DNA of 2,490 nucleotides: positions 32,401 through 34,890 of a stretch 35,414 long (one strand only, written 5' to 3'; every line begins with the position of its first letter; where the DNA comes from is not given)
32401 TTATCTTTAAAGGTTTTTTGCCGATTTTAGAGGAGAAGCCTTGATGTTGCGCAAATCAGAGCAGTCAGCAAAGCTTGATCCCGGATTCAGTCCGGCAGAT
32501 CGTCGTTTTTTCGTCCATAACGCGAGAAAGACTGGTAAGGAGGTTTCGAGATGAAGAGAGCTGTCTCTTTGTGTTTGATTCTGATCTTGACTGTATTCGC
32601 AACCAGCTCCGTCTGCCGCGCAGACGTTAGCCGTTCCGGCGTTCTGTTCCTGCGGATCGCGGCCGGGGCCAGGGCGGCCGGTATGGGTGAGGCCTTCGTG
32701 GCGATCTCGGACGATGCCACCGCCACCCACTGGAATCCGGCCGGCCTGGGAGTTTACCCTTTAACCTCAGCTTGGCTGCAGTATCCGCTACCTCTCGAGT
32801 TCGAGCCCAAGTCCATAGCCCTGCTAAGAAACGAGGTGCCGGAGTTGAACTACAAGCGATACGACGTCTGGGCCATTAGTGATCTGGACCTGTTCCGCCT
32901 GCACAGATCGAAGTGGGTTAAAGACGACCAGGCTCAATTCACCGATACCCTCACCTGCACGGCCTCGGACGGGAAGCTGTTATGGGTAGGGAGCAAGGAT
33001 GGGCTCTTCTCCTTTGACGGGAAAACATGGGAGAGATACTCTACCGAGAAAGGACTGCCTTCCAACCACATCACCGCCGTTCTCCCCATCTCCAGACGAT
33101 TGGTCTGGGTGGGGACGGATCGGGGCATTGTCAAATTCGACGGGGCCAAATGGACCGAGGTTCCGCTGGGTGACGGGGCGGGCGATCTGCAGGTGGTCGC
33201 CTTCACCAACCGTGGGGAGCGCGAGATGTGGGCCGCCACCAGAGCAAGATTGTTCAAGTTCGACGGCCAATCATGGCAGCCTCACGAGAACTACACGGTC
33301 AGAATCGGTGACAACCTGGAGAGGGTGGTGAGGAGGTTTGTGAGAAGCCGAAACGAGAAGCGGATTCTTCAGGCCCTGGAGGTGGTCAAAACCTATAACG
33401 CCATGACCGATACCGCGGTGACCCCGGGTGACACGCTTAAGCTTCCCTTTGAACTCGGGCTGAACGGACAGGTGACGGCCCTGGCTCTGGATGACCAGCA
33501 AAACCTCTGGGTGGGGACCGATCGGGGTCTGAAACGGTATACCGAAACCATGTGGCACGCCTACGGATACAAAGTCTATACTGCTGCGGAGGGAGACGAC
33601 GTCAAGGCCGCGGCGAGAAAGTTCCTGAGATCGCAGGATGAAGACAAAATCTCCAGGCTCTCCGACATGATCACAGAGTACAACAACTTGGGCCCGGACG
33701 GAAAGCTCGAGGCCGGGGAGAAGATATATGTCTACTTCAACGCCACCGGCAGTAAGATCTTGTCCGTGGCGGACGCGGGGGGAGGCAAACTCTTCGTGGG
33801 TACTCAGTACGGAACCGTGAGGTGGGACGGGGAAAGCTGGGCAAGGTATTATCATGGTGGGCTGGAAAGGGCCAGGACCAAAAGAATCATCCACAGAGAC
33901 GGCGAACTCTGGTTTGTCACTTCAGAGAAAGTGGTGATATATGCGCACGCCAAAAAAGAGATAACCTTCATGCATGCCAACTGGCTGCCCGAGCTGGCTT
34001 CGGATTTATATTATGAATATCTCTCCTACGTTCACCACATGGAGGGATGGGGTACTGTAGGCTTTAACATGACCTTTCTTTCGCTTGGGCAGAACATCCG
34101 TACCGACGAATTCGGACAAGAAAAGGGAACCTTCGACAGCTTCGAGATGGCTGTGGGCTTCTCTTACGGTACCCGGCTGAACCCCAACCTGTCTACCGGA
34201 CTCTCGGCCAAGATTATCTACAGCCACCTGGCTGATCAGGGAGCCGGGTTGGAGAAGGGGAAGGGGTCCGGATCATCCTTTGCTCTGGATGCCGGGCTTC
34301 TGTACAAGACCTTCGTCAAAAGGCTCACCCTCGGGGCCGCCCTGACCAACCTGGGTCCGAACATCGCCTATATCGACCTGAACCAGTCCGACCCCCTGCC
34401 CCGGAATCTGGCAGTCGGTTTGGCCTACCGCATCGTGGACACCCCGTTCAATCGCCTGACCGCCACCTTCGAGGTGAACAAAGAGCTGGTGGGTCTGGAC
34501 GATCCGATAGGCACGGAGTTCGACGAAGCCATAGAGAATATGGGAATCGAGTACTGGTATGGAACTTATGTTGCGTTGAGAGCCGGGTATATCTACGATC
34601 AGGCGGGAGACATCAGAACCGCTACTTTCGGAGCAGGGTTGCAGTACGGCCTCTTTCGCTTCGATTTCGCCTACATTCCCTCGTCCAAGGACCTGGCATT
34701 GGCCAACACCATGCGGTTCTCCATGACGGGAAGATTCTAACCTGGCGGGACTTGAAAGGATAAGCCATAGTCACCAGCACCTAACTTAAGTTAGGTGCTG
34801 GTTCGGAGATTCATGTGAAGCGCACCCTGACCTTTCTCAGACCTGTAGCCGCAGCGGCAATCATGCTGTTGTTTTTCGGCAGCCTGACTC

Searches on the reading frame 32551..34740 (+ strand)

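Call 67: search_protein_families(library=ncbifam, proteins=[window:32551-34740:+], max_evalue=1e-10)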
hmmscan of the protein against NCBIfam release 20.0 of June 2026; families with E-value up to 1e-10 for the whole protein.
window:32551-34740:+ (729 aa): 4 families
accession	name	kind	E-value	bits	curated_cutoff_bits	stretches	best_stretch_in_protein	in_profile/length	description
NF033709.1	PorV_fam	subfamily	2.5e-71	240.9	90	2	466-726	43-323/326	PorV/PorQ family protein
NF033710.1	T9SS_OM_PorV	equivalog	8.8e-53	179.8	250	2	463-647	62-250/367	type IX secretion system outer membrane channel protein PorV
NF033711.1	T9SS_PorQ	equivalog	1.4e-24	86.8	220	1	484-641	79-225/335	type IX secretion system protein PorQ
NF052325.1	PorVQ2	equivalog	6.6e-14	51.6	325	0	10-66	6-62/354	putative type IX sorting system protein PorV2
